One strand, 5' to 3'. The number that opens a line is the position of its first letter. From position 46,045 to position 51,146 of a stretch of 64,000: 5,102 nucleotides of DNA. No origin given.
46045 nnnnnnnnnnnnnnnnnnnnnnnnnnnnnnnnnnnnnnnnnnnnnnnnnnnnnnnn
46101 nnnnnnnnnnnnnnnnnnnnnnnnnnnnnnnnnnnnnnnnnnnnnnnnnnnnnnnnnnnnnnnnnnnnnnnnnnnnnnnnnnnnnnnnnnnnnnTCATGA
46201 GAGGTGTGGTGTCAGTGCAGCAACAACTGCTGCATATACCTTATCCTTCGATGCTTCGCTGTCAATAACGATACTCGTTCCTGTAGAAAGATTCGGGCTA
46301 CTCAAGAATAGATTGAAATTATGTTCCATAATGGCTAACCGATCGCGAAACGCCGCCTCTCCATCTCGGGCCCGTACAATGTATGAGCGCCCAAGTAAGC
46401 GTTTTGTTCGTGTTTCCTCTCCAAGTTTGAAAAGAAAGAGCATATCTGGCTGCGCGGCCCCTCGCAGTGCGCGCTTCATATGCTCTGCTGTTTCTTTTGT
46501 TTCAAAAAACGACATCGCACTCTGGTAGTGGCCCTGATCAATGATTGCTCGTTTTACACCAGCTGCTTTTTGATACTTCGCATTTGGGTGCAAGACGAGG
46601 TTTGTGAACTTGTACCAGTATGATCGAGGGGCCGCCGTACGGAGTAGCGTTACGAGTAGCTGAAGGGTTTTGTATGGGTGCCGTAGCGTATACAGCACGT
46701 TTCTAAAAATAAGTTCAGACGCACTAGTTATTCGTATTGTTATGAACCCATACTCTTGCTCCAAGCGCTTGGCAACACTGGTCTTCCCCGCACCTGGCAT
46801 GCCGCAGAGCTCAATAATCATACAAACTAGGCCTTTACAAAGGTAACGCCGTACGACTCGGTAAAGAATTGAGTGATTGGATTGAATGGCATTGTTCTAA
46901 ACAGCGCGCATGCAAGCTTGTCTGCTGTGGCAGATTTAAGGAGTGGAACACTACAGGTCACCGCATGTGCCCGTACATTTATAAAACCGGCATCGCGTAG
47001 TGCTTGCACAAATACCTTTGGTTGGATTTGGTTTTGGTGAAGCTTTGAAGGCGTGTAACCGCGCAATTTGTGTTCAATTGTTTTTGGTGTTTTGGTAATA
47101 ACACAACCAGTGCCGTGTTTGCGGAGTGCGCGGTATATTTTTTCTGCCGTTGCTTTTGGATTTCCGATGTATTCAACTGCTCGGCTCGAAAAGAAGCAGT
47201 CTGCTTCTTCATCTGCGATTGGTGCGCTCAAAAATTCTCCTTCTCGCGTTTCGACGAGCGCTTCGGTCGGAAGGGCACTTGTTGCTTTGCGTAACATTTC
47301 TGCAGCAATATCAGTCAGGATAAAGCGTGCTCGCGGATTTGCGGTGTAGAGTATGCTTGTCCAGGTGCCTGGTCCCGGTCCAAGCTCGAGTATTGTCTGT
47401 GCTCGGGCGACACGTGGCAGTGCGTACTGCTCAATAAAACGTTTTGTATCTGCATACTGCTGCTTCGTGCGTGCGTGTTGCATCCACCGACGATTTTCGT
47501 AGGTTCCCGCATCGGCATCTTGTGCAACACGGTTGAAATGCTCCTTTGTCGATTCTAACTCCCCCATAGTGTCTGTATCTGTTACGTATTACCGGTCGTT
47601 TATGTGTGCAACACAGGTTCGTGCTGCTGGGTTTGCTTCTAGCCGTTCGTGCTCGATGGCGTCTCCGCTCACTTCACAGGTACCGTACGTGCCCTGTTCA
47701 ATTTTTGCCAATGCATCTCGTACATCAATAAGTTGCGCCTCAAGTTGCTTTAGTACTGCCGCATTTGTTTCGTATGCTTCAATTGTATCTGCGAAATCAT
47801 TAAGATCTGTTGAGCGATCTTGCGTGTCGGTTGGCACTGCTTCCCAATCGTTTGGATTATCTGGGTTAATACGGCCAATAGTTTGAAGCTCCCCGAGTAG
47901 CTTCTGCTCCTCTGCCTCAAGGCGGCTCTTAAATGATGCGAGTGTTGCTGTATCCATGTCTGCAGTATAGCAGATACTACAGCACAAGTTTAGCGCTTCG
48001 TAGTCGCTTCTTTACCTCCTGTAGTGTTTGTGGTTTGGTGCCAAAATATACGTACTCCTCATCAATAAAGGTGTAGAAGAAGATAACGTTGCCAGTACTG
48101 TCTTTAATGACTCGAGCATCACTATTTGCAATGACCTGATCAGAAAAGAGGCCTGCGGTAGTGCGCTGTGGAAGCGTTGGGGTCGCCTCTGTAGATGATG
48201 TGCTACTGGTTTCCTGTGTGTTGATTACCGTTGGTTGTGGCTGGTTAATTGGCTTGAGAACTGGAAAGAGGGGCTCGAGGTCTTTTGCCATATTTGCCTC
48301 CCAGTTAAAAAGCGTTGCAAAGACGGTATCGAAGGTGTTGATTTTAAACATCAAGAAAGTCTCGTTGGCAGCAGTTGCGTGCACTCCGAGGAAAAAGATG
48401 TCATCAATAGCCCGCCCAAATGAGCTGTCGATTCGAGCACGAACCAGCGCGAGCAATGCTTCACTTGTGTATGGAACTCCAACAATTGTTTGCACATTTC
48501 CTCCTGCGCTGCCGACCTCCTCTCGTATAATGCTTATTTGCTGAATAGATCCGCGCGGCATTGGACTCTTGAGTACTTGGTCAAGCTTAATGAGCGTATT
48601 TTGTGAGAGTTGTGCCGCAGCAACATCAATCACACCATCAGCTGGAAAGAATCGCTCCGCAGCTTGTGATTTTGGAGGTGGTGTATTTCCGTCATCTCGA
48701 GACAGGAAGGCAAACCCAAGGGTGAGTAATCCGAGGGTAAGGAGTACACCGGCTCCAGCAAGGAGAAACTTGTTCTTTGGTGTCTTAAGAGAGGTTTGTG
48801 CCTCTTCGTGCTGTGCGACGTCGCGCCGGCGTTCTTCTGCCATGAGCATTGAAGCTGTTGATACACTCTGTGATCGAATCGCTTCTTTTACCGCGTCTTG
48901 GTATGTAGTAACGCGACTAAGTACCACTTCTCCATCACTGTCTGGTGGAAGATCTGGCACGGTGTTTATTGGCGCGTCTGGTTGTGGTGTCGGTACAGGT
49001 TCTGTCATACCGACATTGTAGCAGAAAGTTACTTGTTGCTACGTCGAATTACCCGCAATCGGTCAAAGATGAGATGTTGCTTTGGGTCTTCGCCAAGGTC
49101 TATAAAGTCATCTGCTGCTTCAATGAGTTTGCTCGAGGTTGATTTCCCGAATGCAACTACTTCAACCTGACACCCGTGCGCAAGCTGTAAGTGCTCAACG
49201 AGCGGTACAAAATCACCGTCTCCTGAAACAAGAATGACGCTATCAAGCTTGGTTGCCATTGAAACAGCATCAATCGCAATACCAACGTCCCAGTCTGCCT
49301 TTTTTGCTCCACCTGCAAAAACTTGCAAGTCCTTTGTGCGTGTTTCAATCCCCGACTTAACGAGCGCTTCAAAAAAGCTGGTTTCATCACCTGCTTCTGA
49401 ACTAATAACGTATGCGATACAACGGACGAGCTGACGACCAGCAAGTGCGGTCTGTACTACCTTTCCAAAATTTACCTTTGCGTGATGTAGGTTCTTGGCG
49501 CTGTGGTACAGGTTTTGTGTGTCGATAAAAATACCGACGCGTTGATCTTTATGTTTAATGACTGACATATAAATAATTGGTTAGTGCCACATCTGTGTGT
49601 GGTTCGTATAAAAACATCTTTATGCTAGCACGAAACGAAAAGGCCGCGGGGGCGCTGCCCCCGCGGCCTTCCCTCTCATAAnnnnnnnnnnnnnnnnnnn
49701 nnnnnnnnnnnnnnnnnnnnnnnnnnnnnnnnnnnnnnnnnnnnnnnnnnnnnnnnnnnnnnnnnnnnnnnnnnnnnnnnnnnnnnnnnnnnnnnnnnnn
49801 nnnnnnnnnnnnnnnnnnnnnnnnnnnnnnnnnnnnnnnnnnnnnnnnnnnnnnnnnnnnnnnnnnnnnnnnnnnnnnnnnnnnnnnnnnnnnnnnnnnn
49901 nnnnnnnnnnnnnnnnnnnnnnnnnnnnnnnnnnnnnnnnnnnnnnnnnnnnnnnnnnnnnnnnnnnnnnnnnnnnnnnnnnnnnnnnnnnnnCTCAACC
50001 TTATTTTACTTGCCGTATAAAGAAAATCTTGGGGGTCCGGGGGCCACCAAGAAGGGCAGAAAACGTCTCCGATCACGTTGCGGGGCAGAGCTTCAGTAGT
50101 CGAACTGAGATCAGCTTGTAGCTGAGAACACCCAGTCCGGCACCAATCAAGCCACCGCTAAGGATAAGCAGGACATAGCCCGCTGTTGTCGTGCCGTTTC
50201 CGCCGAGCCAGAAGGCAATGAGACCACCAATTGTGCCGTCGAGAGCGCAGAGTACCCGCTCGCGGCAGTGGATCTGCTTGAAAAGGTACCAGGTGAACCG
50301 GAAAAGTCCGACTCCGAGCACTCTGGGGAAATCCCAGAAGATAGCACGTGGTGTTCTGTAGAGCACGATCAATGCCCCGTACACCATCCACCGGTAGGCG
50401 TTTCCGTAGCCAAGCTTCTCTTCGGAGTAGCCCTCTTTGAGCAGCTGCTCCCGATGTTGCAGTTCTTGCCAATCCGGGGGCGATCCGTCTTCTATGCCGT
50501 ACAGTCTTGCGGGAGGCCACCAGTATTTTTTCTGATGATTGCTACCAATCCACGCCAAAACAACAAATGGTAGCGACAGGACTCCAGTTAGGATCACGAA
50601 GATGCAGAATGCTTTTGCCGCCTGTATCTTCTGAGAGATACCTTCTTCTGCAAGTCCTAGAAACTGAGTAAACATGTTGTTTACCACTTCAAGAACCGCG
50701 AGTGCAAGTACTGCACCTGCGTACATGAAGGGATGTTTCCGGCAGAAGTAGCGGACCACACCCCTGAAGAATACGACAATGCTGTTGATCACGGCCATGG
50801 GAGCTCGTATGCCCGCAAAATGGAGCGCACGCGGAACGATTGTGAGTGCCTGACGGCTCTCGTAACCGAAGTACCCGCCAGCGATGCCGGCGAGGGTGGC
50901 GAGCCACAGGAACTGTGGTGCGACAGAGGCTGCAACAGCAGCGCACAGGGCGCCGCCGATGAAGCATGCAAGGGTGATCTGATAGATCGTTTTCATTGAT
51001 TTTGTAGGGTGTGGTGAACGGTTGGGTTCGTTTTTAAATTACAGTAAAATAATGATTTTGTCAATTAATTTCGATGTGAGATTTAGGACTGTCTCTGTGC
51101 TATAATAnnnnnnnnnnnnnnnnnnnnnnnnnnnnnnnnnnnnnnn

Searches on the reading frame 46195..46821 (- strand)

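Call 76: search_protein_families(library=pfam, proteins=[window:46195-46821:-], max_evalue=0.1)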
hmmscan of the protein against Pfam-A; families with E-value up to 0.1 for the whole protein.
window:46195-46821:- (208 aa): 10 families
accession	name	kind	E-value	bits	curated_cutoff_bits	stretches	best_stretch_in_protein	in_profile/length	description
PF13207.12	AAA_17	-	2.4e-07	31.5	27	1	7-40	2-32/136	AAA domain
PF13671.12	AAA_33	-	1.8e-06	28.7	27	1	3-148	2-121/143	AAA domain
PF13238.12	AAA_18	-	1.2e-05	26.2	29.4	1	3-45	1-39/128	AAA domain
PF00406.28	ADK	-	0.00048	20.7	26.8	0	5-29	1-25/151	Adenylate kinase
PF13401.12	AAA_22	-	0.00087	20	27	1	2-52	7-64/130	AAA domain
PF02223.23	Thymidylate_kin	-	0.003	17.7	27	0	89-150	79-141/185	Thymidylate kinase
PF00004.35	AAA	-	0.0042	18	21.2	1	5-38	3-35/131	ATPase family associated with various cellular activities (AAA)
PF13521.12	AAA_28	-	0.026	15.2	27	1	5-29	4-28/164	AAA domain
PF08433.16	KTI12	-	0.047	13.6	22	1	2-23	3-24/271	Chromatin associated protein KTI12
PF00485.24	PRK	-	0.073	13.3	22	0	2-35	1-37/196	Phosphoribulokinase / Uridine kinase family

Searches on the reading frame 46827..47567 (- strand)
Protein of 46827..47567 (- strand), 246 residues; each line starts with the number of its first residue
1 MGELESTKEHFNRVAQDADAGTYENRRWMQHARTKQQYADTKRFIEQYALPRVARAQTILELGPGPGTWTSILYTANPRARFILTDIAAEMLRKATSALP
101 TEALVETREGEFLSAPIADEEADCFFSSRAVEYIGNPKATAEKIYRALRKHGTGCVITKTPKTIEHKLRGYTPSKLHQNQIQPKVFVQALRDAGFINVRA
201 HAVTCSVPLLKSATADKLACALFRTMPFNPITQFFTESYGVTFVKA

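Call 76: search_protein_families(library=pfam, proteins=[window:46827-47567:-], max_evalue=0.1)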
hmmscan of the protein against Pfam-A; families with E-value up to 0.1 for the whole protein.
window:46827-47567:- (246 aa): 8 families
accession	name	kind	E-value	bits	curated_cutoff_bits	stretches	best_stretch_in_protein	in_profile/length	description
PF08241.18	Methyltransf_11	-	5.8e-13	49.7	21.2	1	60-153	1-92/95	Methyltransferase domain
PF13649.12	Methyltransf_25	-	3.3e-12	47.4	27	1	59-152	1-97/97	Methyltransferase domain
PF13847.12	Methyltransf_31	-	3.3e-10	40.2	27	1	56-158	4-111/145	Methyltransferase domain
PF08242.18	Methyltransf_12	-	6.8e-09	36.8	30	1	60-152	1-96/98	Methyltransferase domain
PF13489.12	Methyltransf_23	-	2.1e-06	28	27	1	43-195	11-159/164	Methyltransferase domain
PF01209.24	Ubie_methyltran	-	0.00044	20.1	20.1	1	42-159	36-154/233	ubiE/COQ5 methyltransferase family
PF02373.28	JmjC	-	0.0033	18.3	24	1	136-200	37-97/114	JmjC domain, hydroxylase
PF10017.15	Methyltransf_33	-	0.013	15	23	1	54-102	60-111/304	Histidine-specific methyltransferase, SAM-dependent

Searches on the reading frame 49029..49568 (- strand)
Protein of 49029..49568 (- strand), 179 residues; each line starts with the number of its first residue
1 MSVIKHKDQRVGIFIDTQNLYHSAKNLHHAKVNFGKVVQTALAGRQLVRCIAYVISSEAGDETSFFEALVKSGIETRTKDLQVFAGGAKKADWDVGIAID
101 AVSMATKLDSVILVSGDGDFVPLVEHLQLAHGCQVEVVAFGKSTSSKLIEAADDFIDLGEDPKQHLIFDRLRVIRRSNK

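Call 76: search_protein_families(library=pfam, proteins=[window:49029-49568:-], max_evalue=0.1)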
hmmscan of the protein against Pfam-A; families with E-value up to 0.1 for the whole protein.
window:49029-49568:- (179 aa): 2 families
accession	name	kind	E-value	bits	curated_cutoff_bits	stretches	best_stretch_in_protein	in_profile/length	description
PF01936.24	NYN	-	4.2e-37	128.3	24.2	1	10-158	1-144/145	NYN domain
PF01802.22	Herpes_V23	-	0.089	12.7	25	1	2-80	172-241/290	Herpesvirus VP23 like capsid protein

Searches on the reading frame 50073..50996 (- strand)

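Call 7: search_protein_families(library=pfam, proteins=[window:50073-50996:-], max_evalue=0.01)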
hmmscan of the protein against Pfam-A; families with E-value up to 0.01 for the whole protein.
window:50073-50996:- (307 aa): 1 family
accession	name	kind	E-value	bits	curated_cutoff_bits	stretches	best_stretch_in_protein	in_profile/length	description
PF11309.13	DUF3112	-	0.0049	16.8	23.3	1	88-156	12-80/217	Protein of unknown function (DUF3112)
